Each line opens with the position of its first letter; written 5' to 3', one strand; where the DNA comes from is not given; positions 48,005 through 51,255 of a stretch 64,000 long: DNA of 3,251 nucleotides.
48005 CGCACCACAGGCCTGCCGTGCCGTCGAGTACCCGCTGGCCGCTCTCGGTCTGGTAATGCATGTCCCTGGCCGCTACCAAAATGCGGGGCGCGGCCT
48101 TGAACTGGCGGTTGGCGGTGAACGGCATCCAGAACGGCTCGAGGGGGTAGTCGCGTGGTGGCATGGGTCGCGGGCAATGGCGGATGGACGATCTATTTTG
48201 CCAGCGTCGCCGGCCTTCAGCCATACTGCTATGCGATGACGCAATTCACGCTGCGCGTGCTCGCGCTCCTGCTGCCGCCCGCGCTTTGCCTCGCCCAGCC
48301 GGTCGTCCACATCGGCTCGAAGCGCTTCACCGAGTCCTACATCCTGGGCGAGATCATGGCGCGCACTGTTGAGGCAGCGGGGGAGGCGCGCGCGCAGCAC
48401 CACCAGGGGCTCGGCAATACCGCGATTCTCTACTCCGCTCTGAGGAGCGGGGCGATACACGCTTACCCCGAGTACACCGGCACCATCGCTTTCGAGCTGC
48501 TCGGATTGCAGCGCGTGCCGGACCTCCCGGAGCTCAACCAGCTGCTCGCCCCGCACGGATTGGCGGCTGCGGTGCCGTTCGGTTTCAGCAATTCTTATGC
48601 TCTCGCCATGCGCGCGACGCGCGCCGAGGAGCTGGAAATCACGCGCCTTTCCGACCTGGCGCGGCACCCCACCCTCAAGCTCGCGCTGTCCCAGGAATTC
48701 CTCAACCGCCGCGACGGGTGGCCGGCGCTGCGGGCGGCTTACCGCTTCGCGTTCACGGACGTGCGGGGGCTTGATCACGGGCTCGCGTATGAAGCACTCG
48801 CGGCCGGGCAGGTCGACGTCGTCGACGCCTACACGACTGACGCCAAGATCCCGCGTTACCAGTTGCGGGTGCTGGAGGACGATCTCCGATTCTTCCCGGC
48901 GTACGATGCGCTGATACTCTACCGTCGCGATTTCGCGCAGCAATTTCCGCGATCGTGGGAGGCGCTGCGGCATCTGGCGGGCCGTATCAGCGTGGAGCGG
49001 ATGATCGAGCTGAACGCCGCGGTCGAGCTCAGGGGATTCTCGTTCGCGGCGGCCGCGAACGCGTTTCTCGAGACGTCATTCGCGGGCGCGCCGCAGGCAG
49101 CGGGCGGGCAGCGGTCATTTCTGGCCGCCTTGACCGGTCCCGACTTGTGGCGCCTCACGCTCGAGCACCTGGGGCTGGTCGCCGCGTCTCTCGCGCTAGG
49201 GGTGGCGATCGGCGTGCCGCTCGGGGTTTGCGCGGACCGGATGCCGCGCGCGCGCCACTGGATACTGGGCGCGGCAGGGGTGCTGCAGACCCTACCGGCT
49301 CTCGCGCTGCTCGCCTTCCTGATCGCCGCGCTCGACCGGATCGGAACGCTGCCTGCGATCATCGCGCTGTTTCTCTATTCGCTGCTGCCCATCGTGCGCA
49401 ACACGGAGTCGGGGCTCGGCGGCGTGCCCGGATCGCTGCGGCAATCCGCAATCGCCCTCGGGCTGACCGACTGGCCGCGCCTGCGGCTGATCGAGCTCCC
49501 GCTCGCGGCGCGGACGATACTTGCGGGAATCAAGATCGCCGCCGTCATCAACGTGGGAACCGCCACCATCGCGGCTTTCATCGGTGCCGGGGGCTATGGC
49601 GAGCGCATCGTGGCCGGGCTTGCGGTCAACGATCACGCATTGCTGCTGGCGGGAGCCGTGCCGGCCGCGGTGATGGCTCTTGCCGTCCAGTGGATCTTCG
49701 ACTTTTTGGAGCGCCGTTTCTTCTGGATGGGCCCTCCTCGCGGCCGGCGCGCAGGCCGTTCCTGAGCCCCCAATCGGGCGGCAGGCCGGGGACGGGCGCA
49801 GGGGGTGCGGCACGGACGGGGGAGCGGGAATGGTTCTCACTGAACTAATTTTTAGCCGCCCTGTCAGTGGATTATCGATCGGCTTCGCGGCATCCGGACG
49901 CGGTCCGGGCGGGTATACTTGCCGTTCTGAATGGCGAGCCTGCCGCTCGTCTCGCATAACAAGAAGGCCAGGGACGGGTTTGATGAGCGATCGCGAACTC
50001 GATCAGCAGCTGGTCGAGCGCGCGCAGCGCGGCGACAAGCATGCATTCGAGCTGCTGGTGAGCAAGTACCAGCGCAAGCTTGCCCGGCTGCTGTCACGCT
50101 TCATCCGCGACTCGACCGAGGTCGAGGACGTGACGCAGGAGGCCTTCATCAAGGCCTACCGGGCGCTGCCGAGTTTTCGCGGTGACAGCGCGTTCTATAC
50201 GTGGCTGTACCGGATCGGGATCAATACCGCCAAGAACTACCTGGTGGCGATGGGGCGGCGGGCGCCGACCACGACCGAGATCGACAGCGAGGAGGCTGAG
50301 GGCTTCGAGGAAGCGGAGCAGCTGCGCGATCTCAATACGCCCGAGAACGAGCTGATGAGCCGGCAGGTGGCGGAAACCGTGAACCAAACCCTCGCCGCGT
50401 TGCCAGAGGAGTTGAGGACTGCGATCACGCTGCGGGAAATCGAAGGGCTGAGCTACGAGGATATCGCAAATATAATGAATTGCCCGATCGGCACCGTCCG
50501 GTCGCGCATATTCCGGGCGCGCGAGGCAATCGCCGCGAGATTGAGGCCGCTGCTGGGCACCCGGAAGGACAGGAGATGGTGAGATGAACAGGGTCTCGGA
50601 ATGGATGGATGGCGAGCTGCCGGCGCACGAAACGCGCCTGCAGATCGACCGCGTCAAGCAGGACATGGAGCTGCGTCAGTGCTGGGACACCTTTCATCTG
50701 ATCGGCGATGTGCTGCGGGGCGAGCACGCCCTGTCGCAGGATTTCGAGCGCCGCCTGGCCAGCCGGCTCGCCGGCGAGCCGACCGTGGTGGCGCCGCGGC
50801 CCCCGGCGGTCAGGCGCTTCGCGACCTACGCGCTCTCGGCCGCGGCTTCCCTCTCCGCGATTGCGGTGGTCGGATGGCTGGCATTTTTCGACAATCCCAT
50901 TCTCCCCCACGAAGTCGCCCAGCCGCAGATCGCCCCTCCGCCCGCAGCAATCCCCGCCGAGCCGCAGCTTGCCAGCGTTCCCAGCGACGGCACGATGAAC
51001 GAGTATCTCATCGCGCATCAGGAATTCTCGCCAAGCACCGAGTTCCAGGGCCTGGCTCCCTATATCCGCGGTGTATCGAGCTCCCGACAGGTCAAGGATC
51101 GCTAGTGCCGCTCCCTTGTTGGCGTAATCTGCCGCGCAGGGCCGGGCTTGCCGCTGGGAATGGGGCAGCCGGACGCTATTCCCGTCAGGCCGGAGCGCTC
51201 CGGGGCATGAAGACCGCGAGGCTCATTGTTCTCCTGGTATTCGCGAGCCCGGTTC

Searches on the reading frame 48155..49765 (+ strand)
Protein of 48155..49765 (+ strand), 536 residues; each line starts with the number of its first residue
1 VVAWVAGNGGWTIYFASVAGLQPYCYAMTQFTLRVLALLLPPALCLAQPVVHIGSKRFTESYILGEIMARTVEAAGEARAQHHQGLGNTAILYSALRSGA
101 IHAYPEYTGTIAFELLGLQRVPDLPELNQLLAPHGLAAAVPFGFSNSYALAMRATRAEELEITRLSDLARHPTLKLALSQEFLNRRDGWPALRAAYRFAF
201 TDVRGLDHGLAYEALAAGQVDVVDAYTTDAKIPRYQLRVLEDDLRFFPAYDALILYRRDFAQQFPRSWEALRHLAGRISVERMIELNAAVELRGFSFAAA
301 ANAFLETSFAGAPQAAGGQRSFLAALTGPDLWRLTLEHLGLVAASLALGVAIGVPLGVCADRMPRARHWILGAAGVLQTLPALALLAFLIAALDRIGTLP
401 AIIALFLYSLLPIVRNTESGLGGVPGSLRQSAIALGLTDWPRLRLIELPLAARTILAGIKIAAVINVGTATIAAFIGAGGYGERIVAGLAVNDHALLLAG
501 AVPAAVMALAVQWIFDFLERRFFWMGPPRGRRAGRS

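Call 27: search_protein_families(library=pfam, proteins=[window:48155-49765:+], max_evalue=0.00001)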
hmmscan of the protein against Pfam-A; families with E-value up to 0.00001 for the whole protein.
window:48155-49765:+ (536 aa): 2 families
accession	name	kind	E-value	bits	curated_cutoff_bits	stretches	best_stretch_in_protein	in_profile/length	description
PF04069.17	OpuAC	-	1.2e-51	176.2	21.2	1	51-306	3-256/257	Substrate binding domain of ABC-type glycine betaine transport system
PF00528.27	BPD_transp_1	-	2.6e-20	73.4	26.4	1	353-522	1-182/184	Binding-protein-dependent transport system inner membrane component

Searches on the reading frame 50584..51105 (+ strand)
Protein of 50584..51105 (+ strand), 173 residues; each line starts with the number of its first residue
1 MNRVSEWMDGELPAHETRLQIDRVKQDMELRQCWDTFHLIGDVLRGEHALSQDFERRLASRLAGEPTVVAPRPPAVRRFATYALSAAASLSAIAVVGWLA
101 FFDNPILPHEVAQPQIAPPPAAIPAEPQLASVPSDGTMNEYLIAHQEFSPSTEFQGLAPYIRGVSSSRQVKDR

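Call 29: search_protein_families(library=pfam, proteins=[window:50584-51105:+], max_evalue=0.001)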
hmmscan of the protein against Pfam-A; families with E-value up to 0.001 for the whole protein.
window:50584-51105:+ (173 aa): 1 family
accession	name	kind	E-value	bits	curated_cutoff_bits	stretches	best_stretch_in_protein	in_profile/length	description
PF03872.18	RseA_N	-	1.9e-13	51.2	24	1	4-72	6-73/87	Anti sigma-E protein RseA, N-terminal domain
